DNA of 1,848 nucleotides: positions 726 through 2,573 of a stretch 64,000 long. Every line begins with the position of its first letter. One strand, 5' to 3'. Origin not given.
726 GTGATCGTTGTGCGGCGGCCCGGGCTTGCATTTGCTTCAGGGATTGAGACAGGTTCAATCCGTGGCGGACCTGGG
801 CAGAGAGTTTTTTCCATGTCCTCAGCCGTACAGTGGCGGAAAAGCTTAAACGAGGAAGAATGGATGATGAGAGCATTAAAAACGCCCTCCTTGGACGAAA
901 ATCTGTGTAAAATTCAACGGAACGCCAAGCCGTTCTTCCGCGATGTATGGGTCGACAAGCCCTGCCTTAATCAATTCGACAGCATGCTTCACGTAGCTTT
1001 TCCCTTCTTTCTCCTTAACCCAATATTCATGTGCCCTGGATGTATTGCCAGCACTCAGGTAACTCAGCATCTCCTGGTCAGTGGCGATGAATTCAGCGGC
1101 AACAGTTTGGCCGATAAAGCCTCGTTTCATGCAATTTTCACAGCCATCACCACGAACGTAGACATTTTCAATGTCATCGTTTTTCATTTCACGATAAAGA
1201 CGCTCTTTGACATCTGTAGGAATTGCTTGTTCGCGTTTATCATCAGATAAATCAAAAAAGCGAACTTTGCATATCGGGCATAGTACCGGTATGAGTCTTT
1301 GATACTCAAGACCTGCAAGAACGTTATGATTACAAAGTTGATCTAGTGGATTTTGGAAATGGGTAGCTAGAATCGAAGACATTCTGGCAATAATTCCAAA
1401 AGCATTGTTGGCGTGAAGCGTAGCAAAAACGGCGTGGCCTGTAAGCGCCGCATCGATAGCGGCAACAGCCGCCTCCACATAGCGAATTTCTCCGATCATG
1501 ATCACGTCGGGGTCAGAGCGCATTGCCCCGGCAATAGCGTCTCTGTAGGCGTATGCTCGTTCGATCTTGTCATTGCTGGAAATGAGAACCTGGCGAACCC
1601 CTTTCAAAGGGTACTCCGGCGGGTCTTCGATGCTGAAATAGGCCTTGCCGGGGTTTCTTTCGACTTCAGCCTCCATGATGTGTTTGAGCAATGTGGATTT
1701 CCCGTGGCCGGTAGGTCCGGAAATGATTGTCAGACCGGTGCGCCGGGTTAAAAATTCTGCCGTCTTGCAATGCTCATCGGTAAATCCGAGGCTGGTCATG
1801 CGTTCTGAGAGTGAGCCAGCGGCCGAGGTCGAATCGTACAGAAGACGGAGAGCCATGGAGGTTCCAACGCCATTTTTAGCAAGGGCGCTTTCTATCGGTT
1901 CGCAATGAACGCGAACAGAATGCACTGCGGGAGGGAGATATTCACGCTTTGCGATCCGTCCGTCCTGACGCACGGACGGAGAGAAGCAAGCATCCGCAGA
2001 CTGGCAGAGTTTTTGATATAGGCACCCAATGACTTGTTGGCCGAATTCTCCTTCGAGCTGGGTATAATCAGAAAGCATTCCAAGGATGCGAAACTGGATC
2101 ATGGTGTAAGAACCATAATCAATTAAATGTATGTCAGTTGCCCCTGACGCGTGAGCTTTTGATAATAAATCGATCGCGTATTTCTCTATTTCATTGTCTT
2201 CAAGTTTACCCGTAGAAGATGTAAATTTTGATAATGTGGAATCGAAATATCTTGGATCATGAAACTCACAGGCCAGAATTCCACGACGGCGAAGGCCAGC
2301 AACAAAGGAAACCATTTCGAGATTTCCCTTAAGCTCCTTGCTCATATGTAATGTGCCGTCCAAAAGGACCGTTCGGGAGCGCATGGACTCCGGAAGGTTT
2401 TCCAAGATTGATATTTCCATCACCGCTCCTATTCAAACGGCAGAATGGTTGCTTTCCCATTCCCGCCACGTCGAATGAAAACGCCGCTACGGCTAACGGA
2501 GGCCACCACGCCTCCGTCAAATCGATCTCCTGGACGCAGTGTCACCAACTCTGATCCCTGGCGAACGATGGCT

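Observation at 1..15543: A Trb-type T4SS operon runs without a break into a type IVb pilus operon, and pil genes occupy the VirB10/TrbI slot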

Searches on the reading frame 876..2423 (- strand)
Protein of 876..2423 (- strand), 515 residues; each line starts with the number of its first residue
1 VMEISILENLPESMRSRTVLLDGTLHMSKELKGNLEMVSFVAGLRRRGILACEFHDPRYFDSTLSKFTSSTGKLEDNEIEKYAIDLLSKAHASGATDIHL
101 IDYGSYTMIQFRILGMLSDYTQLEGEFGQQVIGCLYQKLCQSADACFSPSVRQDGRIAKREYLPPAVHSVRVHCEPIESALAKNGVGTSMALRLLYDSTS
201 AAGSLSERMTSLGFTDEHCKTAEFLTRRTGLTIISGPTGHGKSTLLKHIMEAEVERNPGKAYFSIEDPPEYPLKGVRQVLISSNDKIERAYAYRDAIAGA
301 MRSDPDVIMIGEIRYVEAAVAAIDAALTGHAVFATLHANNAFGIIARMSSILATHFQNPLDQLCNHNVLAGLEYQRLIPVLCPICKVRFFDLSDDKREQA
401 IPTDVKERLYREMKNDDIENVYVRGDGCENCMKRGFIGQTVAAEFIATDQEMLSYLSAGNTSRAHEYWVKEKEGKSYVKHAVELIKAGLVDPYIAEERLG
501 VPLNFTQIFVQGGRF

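Call 4: search_protein_families(library=pfam, proteins=[window:879-2423:-], max_evalue=0.01)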
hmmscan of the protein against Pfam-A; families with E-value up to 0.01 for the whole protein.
window:879-2423:- (515 aa): 9 families
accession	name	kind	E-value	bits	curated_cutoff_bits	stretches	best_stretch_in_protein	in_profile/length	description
PF00437.27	T2SSE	-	2e-55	188.4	24.9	1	75-489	4-362/370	Type II/IV secretion system protein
PF13173.12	AAA_14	-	0.00014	22.3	27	1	231-327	4-85/129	AAA domain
PF13476.12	AAA_23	-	0.00046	21.3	27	1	223-249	16-39/201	AAA domain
PF13191.12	AAA_16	-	0.0005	21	32.6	1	227-273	22-66/167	AAA ATPase domain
PF13401.12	AAA_22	-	0.00085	20.1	27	1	228-285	4-59/130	AAA domain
PF25199.1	nSTAND_NTPase5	-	0.0011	19.2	34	1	226-270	38-81/145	Novel STAND NTPase 5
PF00005.33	ABC_tran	-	0.0017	19.4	25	0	227-254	9-36/137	ABC transporter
PF20720.3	nSTAND3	-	0.002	18.3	27.2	1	217-256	6-44/155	Novel STAND NTPase 3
PF13555.12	AAA_29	-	0.006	16.8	27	0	226-246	19-39/61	P-loop containing region of AAA domain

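Call 7: search_protein_families(library=ncbifam, proteins=[window:879-2423:-], max_evalue=0.01)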
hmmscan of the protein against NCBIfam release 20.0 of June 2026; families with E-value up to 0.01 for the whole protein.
window:879-2423:- (515 aa): 20 families
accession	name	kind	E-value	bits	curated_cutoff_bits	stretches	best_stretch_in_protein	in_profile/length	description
TIGR02533.1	type_II_gspE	equivalog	2.9e-47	161.5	630.25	1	83-489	113-476/486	type II secretion system ATPase GspE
TIGR02538.1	type_IV_pilB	equivalog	1.8e-41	142.4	675.65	1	67-488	169-551/564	type IV-A pilus assembly ATPase PilB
NF041000.1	ATPase_ComGA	equivalog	7.5e-40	136.6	300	1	86-379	3-266/267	competence type IV pilus ATPase ComGA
NF007755.0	PRK10436.1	equivalog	8.3e-39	133.5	617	1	76-489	82-449/465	type II secretion system protein GspE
NF053534.1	T4PilAsmATPsTfpB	equivalog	1.1e-37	129.7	850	1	73-461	195-544/584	type IV pilus assembly ATPase TfpB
TIGR01420.1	pilT_fam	subfamily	1.8e-31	109.7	319.1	1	222-392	115-282/343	PilT/PilU family type 4a pilus ATPase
TIGR02525.1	plasmid_TraJ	equivalog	2.4e-22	79.4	368.3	1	170-352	100-273/372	plasmid transfer ATPase TraJ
TIGR02524.1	dot_icm_DotB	equivalog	2.2e-15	56.7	463.3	1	225-350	130-258/358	Dot/Icm type IV secretion system ATPase DotB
NF058587.1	archaellum_moto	equivalog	6.3e-14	51.6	550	1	233-350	279-395/527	archaellum flagellar ATPase motor FlaI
TIGR02782.1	TrbB_P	equivalog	3.7e-13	49.4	304.55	1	233-368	140-272/303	P-type conjugative transfer ATPase TrbB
NF010407.0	PRK13833.1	subfamily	5.4e-12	45.8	499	1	232-364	147-275/323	conjugal transfer protein TrbB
NF010469.0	PRK13894.1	subfamily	6.9e-12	45.3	508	1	232-359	152-275/320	conjugal transfer ATPase TrbB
NF053672.1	bindosome_BasE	exception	1.5e-11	43.8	1000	1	231-363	272-403/512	bindosome assembly system ATPase subunit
TIGR03819.1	heli_sec_ATPase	hypoth_equivalog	5e-11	42.4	373.15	1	169-351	125-300/340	TadA family conjugal transfer-associated ATPase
TIGR02788.1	VirB11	equivalog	2e-10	40.2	249.95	1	232-352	147-266/308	P-type DNA transfer ATPase VirB11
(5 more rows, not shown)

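Call 8: find_encoding_contigs(protein=window:876-2423:-, flank=10000, max_places=6)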
Protein window:876-2423:- (515 aa): no gene with exactly this product is on record in the collection.

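Call 12: find_related_loci(query=window:879-2423:-, collection=genome_contigs, flank=10000)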
Query window:879-2423:- (515 aa) in genome_contigs; peptide patterns used: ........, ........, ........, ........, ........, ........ (x = any residue, [..] = any of these).
600 stretches matched a pattern (row limit reached: there are more); 599 encode a relative of the query (tblastn E <= 1e-3); the best 80 are kept; 80 distinct loci.
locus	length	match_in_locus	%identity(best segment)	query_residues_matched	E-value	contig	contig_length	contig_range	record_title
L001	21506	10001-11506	47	10-509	5e-155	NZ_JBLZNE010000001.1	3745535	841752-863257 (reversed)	MAG: Maridesulfovibrio sp. isolate FB10N2-isolate Maridesulfo2SRBS4_contig_0001, whole genome shotgun sequence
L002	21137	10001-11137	32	75-467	3e-47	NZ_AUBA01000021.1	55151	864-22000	Novosphingobium acidiphilum DSM 19966 G404DRAFT_scaffold00021.21_C, whole genome shotgun sequence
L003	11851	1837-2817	31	86-452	7e-40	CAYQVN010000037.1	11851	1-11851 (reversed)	MAG TPA_asm: uncultured Nitrospirota bacterium isolate binchicken_co275_510 genome assembly, contig: NODE_8233_length_11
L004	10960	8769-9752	32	86-452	1e-39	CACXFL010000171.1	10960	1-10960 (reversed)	uncultured bacterium isolate RUG11211 genome assembly, contig: RUG11211_asm_171, whole genome shotgun sequence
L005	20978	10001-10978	34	86-452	1e-38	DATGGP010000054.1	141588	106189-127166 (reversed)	MAG TPA_asm: Casimicrobiaceae bacterium isolate SMAG_U9757 k141_620496, whole genome shotgun sequence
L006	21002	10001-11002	31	75-452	4e-38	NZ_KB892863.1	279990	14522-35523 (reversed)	Uliginosibacterium gangwonense DSM 18521 B145DRAFT_scaffold_4.5, whole genome shotgun sequence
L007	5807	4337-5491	31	61-480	6e-38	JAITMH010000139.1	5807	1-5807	MAG: Burkholderiales bacterium isolate Pcu381_bin7 k119_431169, whole genome shotgun sequence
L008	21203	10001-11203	29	50-491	6e-38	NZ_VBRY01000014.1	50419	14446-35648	Mariprofundus erugo strain P3 NODE_14_length_50419_cov_38.877476, whole genome shotgun sequence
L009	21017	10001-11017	32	74-448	4e-38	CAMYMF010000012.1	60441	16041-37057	MAG: uncultured Nitrospirae bacterium isolate ES_M_CG2-30-53-67_01 genome assembly, contig: scaffold_318, whole genome s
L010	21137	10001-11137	30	75-492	1e-37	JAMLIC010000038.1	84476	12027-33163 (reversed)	MAG: Planctomycetota bacterium isolate ACE_NR_PLAN1 ACE_NR_PLAN1_38, whole genome shotgun sequence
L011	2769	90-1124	33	75-459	5e-38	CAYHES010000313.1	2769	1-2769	MAG TPA_asm: uncultured Acidiferrobacterales bacterium isolate ERP119705_co11_338 genome assembly, contig: NODE_28984_le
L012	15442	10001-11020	30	73-456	4e-37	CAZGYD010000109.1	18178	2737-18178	MAG TPA_asm: uncultured Rhodocyclaceae bacterium isolate binchicken_co23_177 genome assembly, contig: k141_848974, whole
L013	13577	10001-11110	29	75-488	4e-37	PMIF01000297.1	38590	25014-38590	MAG: Rhodocyclaceae bacterium isolate fen_1000 73.20120600_E3D.84_contig_1502, whole genome shotgun sequence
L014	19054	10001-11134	30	86-486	6e-37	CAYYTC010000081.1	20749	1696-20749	MAG TPA_asm: uncultured Acidobacteriota bacterium isolate SRP192927_co7_741 genome assembly, contig: NODE_4521_length_20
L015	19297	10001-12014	31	86-488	3e-37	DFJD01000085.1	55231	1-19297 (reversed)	MAG TPA_asm: Clostridiales bacterium UBA3680 UBA3680_contig_2810, whole genome shotgun sequence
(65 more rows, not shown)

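Call 16: search_protein_families(library=pfam, proteins=[L001:11538-12641:+, L001:12655-13125:+, L001:13141-14127:+, L001:14127-14561:+, L001:14573-15709:+, L001:15724-16347:+, L001:16360-17568:+, L001:17574-19511:+, L001:19462-19929:+, L001:20967-21212:+], max_evalue=0.01)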
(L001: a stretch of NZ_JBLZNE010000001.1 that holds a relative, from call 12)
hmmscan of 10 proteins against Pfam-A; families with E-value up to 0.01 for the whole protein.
L001:11538-12641:+ (368 aa): 1 family
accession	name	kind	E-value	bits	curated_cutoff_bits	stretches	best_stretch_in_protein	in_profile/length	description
PF00482.28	T2SSF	-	1.4e-21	77.2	25.2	2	234-354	2-121/125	Type II secretion system (T2SS), protein F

L001:12655-13125:+ (157 aa): 2 families
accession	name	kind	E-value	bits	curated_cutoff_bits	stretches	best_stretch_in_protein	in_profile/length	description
PF08805.16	PilS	-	3e-17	63.4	22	1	32-157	3-138/138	PilS N terminal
PF05307.16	Bundlin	-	1.8e-07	31.9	22.3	1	28-119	4-100/151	Bundlin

L001:13141-14127:+ (329 aa): 2 families
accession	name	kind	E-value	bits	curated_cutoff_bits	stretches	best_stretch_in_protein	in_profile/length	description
PF00437.27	T2SSE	-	1.7e-14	53.7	24.9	1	88-271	106-277/370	Type II/IV secretion system protein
PF13481.12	AAA_25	-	0.0093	16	27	0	102-150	13-59/195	AAA domain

L001:14127-14561:+ (145 aa): 1 family
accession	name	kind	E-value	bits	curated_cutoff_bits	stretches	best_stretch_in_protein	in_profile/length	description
PF07419.17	PilM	-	1.2e-42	145.5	25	1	10-142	1-136/136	PilM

L001:14573-15709:+ (379 aa): 1 family
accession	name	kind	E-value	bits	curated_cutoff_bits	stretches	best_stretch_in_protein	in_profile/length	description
PF04917.17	Shufflon_N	-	5.6e-19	69.2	27.5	1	45-241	9-197/324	Bacterial shufflon protein, N-terminal constant region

L001:15724-16347:+ (208 aa): 1 family
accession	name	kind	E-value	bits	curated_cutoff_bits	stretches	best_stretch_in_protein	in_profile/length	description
PF07484.17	Collar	-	1.9e-09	37.8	24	1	64-108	1-57/57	Phage Tail Collar Domain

L001:16360-17568:+ (403 aa): 1 family
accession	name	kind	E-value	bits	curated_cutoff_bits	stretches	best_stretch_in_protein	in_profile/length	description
PF03743.19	TrbI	-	3.9e-61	206.6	35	1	209-394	2-188/188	Bacterial conjugation TrbI-like protein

L001:17574-19511:+ (646 aa): 3 families
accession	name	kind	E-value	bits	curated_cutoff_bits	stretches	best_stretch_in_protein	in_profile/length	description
PF02534.20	T4SS-DNA_transf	-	5e-114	382.2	20.1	1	118-601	2-455/468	Type IV secretory system Conjugative DNA transfer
PF12696.13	TraG-D_C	-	3e-31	108.4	22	1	438-558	1-125/126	TraM recognition site of TraD and TraG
PF10412.15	TrwB_AAD_bind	-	1e-20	74.4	20.5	1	238-559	89-368/387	Type IV secretion-system coupling protein DNA-binding domain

L001:19462-19929:+ (156 aa): 0 families

L001:20967-21212:+ (82 aa): 0 families

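Call 17: find_homologous_proteins(query=window:879-2423:-, max_evalue=1e-60)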
Query window:879-2423:- (515 aa): 275 proteins with E <= 1e-60 among 8000 candidates; the best 120 are listed.
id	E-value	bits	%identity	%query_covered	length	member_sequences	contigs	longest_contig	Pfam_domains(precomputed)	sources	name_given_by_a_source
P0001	0.0e+0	1148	98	100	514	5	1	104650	PF00437.27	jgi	jgi:type II secretory ATPase GspE/PulE/Tfp pilus assembly ATPase PilB-like protein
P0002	1.1e-254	864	75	100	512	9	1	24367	PF00437.27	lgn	-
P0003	3.2e-252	855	74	100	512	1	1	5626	PF00437.27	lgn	-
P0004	4.7e-252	855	74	99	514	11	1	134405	PF00437.27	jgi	jgi:type II secretory ATPase GspE/PulE/Tfp pilus assembly ATPase PilB-like protein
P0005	7.2e-249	844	73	100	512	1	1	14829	PF00437.27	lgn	-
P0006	1.9e-248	843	73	100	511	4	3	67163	PF00437.27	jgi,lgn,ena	jgi:type II secretory ATPase GspE/PulE/Tfp pilus assembly ATPase PilB-like protein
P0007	1.3e-241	820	71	100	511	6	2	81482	PF00437.27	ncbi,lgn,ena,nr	ncbi:MAG: ATPase, T2SS/T4P/T4SS family [Desulfovibrio sp.]|nr:ATPase, T2SS/T4P/T4SS family [Oscillos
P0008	1.9e-237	807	69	100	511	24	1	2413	PF00437.27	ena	-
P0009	1.6e-233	794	68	100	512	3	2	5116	PF00437.27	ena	-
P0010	7.0e-218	742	64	99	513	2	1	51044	PF00437.27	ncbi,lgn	-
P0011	1.0e-215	735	62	100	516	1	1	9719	PF00437.27,PF13476.13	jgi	jgi:type II secretory ATPase GspE/PulE/Tfp pilus assembly ATPase PilB-like protein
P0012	1.3e-215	735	64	98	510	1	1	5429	PF00437.27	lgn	-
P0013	1.3e-210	718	69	92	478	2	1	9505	PF00437.27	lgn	-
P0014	5.5e-202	690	62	99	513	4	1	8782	PF00437.27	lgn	-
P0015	6.7e-200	683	68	85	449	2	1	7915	PF00437.27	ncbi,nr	ncbi:MAG: Flp pilus assembly complex ATPase component TadA, partial [Desulfovibrionaceae bacterium]|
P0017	5.3e-192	657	56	98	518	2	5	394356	PF00437.27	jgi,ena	-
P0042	1.5e-162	560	51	98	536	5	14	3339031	PF00437.27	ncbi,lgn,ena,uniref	ncbi:ATPase, T2SS/T4P/T4SS family [Desulfovibrio falkowii]|uniref:ATPase, T2SS/T4P/T4SS family n=1 T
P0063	7.2e-156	538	48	97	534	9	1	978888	PF00437.27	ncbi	-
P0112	2.5e-140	486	46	97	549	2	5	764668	PF00437.27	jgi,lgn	jgi:type II secretory ATPase GspE/PulE/Tfp pilus assembly ATPase PilB-like protein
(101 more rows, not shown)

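Call 18: find_encoding_contigs(protein=P0001, flank=10000, max_places=3)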
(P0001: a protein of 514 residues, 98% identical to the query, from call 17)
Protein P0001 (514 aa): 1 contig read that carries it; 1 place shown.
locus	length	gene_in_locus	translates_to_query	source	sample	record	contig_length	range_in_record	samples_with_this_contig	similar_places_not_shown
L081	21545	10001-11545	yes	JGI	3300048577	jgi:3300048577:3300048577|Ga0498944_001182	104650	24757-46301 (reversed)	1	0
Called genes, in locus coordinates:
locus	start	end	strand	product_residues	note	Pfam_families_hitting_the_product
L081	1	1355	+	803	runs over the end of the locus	PF27097:VirB4_TrbE_N, PF03135:CagE_TrbE_VirB, PF19044:P-loop_TraG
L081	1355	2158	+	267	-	-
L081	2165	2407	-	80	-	-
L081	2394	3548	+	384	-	PF04610:TrbL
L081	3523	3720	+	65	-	-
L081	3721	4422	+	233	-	PF04335:VirB8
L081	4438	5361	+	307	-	PF03524:CagX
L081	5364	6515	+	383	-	PF07283:TrbH, PF10671:TcpQ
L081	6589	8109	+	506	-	PF00263:Secretin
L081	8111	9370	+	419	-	PF06864:PAP_PilO (weak)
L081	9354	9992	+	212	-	-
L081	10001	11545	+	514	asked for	PF00437:T2SSE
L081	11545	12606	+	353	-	PF00482:T2SSF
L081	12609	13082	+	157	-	PF05307:Bundlin, PF08805:PilS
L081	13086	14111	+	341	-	PF00437:T2SSE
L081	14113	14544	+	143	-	PF07419:PilM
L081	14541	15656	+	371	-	PF04917:Shufflon_N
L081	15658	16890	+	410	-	PF03743:TrbI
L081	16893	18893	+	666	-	PF02534:T4SS-DNA_transf, PF10412:TrwB_AAD_bind, PF12696:TraG-D_C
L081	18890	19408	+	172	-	PF10502:Peptidase_S26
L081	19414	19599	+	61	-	-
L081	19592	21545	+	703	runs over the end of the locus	PF08401:ArdcN, PF18818:MPTase-PolyVal, PF18974:DUF5710, PF13362:Toprim_3, PF13662:Toprim_4 (weak)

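Call 35: find_encoding_contigs(protein=P0042, flank=10000, max_places=2)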
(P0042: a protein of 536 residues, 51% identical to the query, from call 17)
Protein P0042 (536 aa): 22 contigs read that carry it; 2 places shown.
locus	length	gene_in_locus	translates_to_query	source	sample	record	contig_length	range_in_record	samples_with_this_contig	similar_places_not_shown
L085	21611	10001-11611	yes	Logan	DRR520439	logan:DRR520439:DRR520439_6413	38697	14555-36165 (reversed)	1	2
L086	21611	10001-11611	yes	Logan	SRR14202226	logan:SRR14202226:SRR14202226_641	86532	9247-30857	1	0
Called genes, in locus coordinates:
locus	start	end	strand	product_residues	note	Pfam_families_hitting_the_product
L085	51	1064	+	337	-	PF13730:HTH_36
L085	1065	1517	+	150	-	PF17273:DUF5338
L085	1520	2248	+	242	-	PF01656:CbiA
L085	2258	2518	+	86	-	-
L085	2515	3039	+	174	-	PF11657:Activator-TraM (faint)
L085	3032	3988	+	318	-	PF00437:T2SSE, PF27713:UCP018868 (faint)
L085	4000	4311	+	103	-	PF04956:TrbC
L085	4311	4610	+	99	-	PF05101:VirB3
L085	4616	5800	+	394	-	PF07283:TrbH (faint), PF10671:TcpQ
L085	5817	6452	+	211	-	-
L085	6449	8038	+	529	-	PF00263:Secretin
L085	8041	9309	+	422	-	PF06864:PAP_PilO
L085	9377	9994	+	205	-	-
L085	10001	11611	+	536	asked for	PF00437:T2SSE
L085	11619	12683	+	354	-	PF00482:T2SSF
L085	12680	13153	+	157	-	PF05307:Bundlin, PF08805:PilS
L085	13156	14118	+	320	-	PF00437:T2SSE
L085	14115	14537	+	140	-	PF07419:PilM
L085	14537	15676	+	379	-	PF04917:Shufflon_N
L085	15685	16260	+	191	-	PF01464:SLT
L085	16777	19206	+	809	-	PF27097:VirB4_TrbE_N, PF03135:CagE_TrbE_VirB, PF00005:ABC_tran (faint), PF19044:P-loop_TraG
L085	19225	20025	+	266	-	-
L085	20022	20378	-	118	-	-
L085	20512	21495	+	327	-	PF04610:TrbL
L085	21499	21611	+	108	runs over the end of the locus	-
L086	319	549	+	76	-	-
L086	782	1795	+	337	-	PF13730:HTH_36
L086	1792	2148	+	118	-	PF17273:DUF5338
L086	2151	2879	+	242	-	PF01656:CbiA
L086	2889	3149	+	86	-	-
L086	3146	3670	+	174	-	PF11657:Activator-TraM (faint)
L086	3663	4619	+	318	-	PF00437:T2SSE, PF27713:UCP018868 (faint)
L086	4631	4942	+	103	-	PF04956:TrbC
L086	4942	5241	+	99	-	PF05101:VirB3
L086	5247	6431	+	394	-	PF07283:TrbH (weak), PF10671:TcpQ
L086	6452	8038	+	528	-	PF00263:Secretin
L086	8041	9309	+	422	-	PF06864:PAP_PilO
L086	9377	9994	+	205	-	-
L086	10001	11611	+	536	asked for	PF00437:T2SSE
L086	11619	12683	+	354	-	PF00482:T2SSF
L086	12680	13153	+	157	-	PF05307:Bundlin, PF08805:PilS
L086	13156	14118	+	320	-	PF00437:T2SSE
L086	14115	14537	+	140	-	PF07419:PilM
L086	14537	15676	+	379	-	PF04917:Shufflon_N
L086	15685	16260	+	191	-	PF01464:SLT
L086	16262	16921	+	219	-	-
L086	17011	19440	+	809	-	PF27097:VirB4_TrbE_N, PF03135:CagE_TrbE_VirB, PF00005:ABC_tran (faint), PF19044:P-loop_TraG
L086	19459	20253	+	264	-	-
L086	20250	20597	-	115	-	-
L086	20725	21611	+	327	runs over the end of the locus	PF04610:TrbL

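Call 36: find_encoding_contigs(protein=P0007, flank=10000, max_places=2)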
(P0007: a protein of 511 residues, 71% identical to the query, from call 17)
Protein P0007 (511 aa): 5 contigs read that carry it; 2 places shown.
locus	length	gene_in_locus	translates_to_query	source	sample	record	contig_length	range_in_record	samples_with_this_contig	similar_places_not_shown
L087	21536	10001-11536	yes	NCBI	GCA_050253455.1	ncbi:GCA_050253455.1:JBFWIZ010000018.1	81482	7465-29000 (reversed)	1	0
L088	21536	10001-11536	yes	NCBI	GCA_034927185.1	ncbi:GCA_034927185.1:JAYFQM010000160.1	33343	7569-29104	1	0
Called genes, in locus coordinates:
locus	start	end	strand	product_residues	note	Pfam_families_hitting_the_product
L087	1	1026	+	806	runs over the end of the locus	PF27097:VirB4_TrbE_N, PF03135:CagE_TrbE_VirB, PF00005:ABC_tran (faint), PF19044:P-loop_TraG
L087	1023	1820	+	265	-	-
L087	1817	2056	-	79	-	-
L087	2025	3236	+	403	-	PF04610:TrbL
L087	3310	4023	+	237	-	PF04335:VirB8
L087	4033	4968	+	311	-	PF03524:CagX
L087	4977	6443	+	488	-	PF07283:TrbH, PF10671:TcpQ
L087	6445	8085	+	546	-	PF00263:Secretin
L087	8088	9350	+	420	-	PF06864:PAP_PilO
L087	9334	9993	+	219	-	-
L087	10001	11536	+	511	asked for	PF00437:T2SSE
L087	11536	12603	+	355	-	PF00482:T2SSF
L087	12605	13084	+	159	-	PF05307:Bundlin (weak), PF08805:PilS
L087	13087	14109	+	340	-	PF00437:T2SSE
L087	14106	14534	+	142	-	PF07419:PilM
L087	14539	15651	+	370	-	PF04917:Shufflon_N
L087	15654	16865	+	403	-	PF03743:TrbI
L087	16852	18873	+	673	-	PF02534:T4SS-DNA_transf, PF10412:TrwB_AAD_bind, PF12696:TraG-D_C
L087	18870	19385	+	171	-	PF10502:Peptidase_S26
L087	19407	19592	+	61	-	-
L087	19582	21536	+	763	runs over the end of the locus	PF08401:ArdcN, PF18818:MPTase-PolyVal, PF18974:DUF5710, PF13362:Toprim_3, PF13662:Toprim_4 (weak)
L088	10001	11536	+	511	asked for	PF00437:T2SSE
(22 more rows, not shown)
